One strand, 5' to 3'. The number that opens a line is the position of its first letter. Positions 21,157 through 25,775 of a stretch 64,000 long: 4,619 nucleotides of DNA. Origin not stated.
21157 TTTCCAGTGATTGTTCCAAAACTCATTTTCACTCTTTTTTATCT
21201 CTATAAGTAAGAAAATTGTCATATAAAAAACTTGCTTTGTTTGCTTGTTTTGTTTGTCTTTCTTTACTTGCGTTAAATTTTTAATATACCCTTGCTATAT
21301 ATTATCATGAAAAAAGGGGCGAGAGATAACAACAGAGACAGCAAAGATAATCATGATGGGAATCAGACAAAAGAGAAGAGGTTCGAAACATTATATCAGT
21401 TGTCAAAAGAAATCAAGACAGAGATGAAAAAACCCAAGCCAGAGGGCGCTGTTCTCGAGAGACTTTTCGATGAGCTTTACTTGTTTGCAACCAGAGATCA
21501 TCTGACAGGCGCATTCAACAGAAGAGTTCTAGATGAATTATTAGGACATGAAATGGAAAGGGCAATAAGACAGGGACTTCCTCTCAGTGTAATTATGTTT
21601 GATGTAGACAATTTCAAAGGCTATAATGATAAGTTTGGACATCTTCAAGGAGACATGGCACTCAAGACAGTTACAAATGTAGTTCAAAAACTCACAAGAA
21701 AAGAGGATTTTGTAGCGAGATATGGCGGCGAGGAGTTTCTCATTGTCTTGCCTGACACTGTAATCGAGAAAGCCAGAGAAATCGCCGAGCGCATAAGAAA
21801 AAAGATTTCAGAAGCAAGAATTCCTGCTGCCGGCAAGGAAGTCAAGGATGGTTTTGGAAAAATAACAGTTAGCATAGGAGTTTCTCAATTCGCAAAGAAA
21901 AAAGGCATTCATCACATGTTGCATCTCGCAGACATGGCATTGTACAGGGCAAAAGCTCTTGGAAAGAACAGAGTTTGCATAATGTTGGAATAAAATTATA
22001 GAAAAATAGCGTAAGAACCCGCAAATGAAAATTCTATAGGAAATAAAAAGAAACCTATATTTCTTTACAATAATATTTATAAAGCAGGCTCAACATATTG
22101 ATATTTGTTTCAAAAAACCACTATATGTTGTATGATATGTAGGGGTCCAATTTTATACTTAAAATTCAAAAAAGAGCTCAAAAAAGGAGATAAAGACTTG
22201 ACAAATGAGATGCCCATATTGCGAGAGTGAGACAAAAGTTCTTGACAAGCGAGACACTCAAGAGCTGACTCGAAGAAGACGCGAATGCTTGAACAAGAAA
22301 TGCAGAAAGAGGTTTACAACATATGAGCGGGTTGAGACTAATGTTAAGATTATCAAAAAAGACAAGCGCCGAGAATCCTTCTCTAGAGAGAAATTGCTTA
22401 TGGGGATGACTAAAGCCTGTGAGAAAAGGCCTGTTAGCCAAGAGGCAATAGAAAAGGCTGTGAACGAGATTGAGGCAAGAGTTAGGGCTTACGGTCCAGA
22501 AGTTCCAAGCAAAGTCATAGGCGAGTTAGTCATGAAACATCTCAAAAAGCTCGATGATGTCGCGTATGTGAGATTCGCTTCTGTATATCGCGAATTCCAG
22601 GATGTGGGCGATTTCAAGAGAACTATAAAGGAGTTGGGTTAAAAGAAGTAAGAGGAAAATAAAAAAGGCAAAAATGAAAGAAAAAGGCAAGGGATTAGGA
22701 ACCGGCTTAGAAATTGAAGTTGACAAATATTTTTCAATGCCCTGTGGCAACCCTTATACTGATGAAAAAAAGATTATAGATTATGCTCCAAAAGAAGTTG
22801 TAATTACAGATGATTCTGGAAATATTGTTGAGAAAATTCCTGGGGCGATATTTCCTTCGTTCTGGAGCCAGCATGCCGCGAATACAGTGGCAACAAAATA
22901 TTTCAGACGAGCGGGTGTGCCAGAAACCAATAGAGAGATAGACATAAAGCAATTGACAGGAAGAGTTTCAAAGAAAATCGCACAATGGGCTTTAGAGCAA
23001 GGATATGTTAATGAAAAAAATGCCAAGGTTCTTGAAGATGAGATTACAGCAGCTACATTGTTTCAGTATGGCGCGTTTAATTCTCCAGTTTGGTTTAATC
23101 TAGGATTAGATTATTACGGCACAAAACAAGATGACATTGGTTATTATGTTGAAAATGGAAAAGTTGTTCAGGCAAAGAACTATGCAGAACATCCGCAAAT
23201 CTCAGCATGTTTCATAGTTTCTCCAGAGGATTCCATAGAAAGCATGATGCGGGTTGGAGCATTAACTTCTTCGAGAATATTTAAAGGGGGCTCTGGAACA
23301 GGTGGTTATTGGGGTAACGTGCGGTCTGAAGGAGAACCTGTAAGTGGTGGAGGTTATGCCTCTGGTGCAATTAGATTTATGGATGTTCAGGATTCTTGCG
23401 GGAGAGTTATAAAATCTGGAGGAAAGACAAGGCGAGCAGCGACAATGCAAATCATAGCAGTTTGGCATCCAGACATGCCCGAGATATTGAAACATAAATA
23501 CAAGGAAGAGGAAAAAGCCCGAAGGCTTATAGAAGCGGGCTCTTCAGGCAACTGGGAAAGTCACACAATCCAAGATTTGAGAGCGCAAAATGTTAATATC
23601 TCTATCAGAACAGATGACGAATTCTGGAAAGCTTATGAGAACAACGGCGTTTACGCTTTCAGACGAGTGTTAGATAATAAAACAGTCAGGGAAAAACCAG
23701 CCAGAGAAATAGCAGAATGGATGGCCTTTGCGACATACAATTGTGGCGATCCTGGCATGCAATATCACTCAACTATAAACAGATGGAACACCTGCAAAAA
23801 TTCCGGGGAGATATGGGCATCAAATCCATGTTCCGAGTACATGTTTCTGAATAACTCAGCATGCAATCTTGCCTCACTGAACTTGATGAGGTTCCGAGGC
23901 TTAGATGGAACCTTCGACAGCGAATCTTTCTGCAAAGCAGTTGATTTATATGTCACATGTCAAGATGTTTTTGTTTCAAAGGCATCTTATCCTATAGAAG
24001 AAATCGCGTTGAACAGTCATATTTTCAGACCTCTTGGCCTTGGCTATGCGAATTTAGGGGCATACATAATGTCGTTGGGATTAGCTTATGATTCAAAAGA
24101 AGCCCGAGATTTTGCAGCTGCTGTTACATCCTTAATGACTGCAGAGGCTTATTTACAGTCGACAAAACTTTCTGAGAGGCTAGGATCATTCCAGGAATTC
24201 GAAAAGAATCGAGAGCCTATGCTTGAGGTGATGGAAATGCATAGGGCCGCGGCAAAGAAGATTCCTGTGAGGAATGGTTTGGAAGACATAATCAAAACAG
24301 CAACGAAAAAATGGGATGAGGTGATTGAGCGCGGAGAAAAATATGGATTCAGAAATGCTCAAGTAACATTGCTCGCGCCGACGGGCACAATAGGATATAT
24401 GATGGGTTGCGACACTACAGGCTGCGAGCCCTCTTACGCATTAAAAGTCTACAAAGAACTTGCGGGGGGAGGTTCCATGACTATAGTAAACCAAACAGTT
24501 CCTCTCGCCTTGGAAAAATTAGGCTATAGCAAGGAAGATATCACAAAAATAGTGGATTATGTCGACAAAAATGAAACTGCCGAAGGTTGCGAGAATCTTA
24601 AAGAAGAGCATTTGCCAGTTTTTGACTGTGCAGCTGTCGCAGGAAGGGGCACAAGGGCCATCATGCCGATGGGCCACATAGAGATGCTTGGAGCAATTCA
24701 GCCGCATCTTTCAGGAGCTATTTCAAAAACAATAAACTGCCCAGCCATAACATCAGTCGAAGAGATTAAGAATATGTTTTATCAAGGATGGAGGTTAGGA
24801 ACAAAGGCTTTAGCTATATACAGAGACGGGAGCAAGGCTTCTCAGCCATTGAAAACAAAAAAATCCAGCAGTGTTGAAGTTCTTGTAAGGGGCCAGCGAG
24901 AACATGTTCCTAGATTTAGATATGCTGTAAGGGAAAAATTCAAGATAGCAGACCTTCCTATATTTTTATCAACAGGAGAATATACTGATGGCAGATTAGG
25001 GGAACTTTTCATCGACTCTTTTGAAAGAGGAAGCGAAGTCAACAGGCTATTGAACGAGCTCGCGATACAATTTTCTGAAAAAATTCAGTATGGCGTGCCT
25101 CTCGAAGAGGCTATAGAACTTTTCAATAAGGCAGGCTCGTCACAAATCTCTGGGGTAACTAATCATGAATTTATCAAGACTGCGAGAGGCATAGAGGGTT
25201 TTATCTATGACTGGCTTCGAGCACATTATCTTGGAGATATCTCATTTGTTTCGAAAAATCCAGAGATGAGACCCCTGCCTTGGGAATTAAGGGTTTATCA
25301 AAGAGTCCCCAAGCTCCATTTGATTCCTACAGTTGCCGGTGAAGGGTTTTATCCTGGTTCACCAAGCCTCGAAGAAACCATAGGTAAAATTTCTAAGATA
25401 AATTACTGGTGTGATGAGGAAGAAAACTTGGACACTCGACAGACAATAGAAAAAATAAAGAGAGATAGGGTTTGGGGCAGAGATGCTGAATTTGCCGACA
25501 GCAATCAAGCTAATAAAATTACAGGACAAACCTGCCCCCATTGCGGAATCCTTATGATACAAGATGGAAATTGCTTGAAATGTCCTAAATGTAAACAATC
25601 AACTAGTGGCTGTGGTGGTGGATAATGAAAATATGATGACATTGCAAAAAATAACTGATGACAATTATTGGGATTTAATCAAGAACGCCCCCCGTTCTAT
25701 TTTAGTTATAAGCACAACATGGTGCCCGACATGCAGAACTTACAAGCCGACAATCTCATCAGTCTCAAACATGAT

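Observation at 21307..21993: Apparently intact GGDEF diguanylate cyclase with I-site and no sensor domain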

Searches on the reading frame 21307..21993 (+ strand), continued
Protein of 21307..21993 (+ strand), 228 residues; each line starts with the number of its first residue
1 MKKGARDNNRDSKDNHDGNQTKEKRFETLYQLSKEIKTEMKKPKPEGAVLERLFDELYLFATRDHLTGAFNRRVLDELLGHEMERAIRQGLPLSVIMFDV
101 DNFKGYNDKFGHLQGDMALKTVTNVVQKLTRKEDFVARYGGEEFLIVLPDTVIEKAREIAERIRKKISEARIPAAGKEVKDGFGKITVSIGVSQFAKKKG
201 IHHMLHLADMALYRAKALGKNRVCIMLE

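Call 74: find_encoding_contigs(protein=P0016, flank=5000, max_places=1)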
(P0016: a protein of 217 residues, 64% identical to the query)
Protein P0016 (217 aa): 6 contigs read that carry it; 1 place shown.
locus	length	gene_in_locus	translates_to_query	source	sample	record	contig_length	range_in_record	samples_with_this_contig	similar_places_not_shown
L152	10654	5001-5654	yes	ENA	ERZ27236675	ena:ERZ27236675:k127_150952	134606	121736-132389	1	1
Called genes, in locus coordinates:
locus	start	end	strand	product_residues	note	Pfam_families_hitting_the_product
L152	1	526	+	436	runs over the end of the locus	PF18144:SMODS (weak), PF09249:tRNA_NucTransf2, PF21133:CAA_C (faint)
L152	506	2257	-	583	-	PF00999:Na_H_Exchanger, PF02254:TrkA_N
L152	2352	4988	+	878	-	PF00690:Cation_ATPase_N, PF00122:E1-E2_ATPase, PF00702:Hydrolase, PF13246:Cation_ATPase, PF00689:Cation_ATPase_C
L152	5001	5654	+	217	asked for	PF00990:GGDEF, PF24898:GGDEF_GdpP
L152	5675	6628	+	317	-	PF01699:Na_Ca_ex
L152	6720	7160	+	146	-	PF22811:Zn_ribbon_NrdR, PF03477:ATP-cone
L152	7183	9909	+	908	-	PF00317:Ribonuc_red_lgN, PF02867:Ribonuc_red_lgC, PF12637:TSCPD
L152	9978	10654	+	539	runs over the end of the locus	PF02511:Thy1 (weak)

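Call 75: find_encoding_contigs(protein=P0007, flank=5000, max_places=1)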
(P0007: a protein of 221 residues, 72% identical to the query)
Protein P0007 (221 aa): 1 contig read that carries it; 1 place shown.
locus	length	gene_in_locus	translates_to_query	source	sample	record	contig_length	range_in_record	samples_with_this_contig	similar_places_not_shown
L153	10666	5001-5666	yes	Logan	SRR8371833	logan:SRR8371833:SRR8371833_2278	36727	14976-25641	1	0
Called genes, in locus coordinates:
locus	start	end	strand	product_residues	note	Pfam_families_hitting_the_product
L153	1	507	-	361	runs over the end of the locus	PF27233:MJ0711_N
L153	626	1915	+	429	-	PF18144:SMODS (weak), PF09249:tRNA_NucTransf2, PF21133:CAA_C (weak)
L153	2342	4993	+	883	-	PF00690:Cation_ATPase_N, PF00122:E1-E2_ATPase, PF00702:Hydrolase, PF13246:Cation_ATPase, PF00689:Cation_ATPase_C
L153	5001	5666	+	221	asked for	PF00990:GGDEF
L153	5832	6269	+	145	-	PF22811:Zn_ribbon_NrdR, PF03477:ATP-cone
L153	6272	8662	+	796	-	PF13597:NRDD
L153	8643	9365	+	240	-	PF13353:Fer4_12, PF04055:Radical_SAM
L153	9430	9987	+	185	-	-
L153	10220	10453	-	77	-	-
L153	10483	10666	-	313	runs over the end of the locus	-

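Call 76: find_encoding_contigs(protein=P0035, flank=5000, max_places=1)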
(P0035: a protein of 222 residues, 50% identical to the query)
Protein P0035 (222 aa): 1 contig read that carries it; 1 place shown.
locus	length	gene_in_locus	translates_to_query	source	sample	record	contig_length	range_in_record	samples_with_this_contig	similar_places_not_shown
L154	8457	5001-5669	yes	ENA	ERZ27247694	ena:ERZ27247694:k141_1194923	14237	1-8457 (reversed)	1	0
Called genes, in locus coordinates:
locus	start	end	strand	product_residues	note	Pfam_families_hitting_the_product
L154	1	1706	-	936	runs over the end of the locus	PF00133:tRNA-synt_1, PF01921:tRNA-synt_1f (faint), PF09334:tRNA-synt_1g, PF13603:tRNA-synt_1_2 (faint), PF09334:tRNA-synt_1g, PF01406:tRNA-synt_1e (weak), PF08264:Anticodon_1, PF19302:DUF5915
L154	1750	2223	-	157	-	PF06935:DUF1284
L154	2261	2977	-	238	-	PF00590:TP_methylase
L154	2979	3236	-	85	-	-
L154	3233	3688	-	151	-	-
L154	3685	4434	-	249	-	PF01026:TatD_DNase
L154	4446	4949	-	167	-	PF01712:dNK (faint), PF13189:Cytidylate_kin2 (faint), PF13238:AAA_18, PF13671:AAA_33 (weak), PF13207:AAA_17, PF01202:SKI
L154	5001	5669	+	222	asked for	PF00990:GGDEF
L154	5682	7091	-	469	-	PF00211:Guanylate_cyc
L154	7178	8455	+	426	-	?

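Call 77: find_encoding_contigs(protein=P0043, flank=5000, max_places=1)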
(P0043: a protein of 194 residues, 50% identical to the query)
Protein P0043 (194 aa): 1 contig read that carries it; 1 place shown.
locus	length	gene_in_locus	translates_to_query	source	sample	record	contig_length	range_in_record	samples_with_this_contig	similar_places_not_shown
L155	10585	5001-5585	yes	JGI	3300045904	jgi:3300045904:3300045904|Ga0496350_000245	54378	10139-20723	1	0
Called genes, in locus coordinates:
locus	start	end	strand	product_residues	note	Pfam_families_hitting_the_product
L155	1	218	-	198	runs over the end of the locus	PF04250:DUF429 (weak)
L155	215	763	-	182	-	PF01300:Sua5_yciO_yrdC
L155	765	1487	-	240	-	PF04055:Radical_SAM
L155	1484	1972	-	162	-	PF01613:Flavin_Reduct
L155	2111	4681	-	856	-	PF01411:tRNA-synt_2c, PF07973:tRNA_SAD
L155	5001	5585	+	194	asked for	PF00990:GGDEF, PF24898:GGDEF_GdpP (weak)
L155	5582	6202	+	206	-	PF00069:Pkinase, PF06293:Kdo, PF07714:PK_Tyr_Ser-Thr, PF01163:RIO1, PF01636:APH (faint), PF03109:ABC1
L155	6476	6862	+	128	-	PF08069:Ribosomal_S13_N (weak), PF00312:Ribosomal_S15 (weak)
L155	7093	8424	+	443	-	PF01368:DHH, PF21763:DHH_CID, PF02272:DHHA1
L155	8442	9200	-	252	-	PF07091:FmrO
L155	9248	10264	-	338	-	-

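Call 78: find_encoding_contigs(protein=P0021, flank=5000, max_places=1)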
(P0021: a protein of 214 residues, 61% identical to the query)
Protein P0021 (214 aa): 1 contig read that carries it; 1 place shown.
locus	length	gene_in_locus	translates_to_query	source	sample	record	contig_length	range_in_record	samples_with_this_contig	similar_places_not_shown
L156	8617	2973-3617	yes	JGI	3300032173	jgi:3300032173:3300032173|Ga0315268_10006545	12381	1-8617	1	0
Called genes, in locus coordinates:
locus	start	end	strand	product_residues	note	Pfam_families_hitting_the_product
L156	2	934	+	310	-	PF09249:tRNA_NucTransf2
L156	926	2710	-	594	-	PF00999:Na_H_Exchanger, PF02254:TrkA_N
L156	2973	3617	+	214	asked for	PF00990:GGDEF, PF17853:GGDEF_2 (weak), PF24898:GGDEF_GdpP (weak)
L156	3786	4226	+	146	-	PF22811:Zn_ribbon_NrdR, PF03477:ATP-cone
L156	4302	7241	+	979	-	PF08471:Ribonuc_red_2_N, PF02867:Ribonuc_red_lgC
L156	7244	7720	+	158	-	-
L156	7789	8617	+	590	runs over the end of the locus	PF02511:Thy1 (weak)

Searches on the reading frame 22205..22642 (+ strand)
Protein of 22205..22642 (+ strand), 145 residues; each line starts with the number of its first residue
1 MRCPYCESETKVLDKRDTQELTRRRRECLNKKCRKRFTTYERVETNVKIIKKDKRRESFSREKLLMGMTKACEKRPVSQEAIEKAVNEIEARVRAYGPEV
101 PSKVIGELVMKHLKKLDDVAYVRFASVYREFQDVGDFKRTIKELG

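Call 3: search_protein_families(library=pfam, proteins=[window:22205-22642:+], max_evalue=0.01)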
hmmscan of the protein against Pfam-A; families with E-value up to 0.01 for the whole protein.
window:22205-22642:+ (145 aa): 3 families
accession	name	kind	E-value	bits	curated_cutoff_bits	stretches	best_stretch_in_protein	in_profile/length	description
PF03477.21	ATP-cone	-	3.3e-22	79.3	25.8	1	48-133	2-87/88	ATP cone domain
PF22811.2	Zn_ribbon_NrdR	-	6.8e-12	45.6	27.2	1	1-41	1-42/42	Transcriptional repressor NrdR-like, N-terminal domain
PF04606.18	Ogr_Delta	-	0.0094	16.3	26.3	0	2-44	1-44/47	Ogr/Delta-like zinc finger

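Call 4: search_protein_families(library=ncbifam, proteins=[window:22205-22642:+], max_evalue=0.01)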
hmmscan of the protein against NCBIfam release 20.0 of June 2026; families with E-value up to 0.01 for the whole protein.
window:22205-22642:+ (145 aa): 3 families
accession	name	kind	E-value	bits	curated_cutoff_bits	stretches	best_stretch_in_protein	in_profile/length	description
TIGR00244.1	TIGR00244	equivalog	1.4e-51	174.4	124.65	1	1-144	1-147/147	transcriptional regulator NrdR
NF006732.0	PRK09263.1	equivalog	0.00021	19.8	657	1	46-134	2-90/712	anaerobic ribonucleoside-triphosphate reductase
NF007241.0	PRK09678.1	equivalog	0.0083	16.6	116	0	1-46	2-48/72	DNA-binding transcriptional regulator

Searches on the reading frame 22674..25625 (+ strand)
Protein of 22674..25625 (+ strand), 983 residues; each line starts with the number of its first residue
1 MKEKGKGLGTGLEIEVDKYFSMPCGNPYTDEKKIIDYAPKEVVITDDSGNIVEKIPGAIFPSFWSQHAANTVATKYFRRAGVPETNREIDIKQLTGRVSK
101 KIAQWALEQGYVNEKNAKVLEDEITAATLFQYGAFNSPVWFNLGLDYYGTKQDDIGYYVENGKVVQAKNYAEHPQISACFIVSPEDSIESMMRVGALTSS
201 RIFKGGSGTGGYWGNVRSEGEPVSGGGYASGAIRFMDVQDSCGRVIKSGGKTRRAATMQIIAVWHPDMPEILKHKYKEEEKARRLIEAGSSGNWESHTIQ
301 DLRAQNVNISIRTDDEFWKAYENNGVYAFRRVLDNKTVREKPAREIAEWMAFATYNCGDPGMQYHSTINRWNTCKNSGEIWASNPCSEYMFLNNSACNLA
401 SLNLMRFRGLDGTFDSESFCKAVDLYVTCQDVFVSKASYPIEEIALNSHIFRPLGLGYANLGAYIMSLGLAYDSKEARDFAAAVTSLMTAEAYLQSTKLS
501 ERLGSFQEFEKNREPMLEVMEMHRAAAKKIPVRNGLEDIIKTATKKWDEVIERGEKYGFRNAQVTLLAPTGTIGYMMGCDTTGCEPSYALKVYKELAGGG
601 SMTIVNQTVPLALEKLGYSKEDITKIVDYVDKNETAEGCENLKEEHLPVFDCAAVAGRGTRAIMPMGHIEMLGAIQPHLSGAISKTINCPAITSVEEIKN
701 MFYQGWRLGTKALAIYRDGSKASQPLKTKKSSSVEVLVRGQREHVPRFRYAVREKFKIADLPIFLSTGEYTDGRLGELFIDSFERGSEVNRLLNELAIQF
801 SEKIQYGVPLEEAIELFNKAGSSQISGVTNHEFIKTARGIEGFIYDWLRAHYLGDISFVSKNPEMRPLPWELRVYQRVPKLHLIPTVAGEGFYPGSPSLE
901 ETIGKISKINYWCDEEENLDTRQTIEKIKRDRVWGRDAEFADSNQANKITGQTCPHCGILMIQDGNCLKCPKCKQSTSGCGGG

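Call 3: search_protein_families(library=pfam, proteins=[window:22674-25625:+], max_evalue=0.01)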
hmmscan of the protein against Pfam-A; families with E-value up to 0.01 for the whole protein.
window:22674-25625:+ (983 aa): 2 families
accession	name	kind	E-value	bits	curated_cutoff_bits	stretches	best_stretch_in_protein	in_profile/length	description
PF02867.20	Ribonuc_red_lgC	-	2.7e-121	406.2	23.9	1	177-716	1-523/523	Ribonucleotide reductase, barrel domain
PF08471.15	Ribonuc_red_2_N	-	2.2e-12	47.5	27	1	49-127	2-99/103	Class II vitamin B12-dependent ribonucleotide reductase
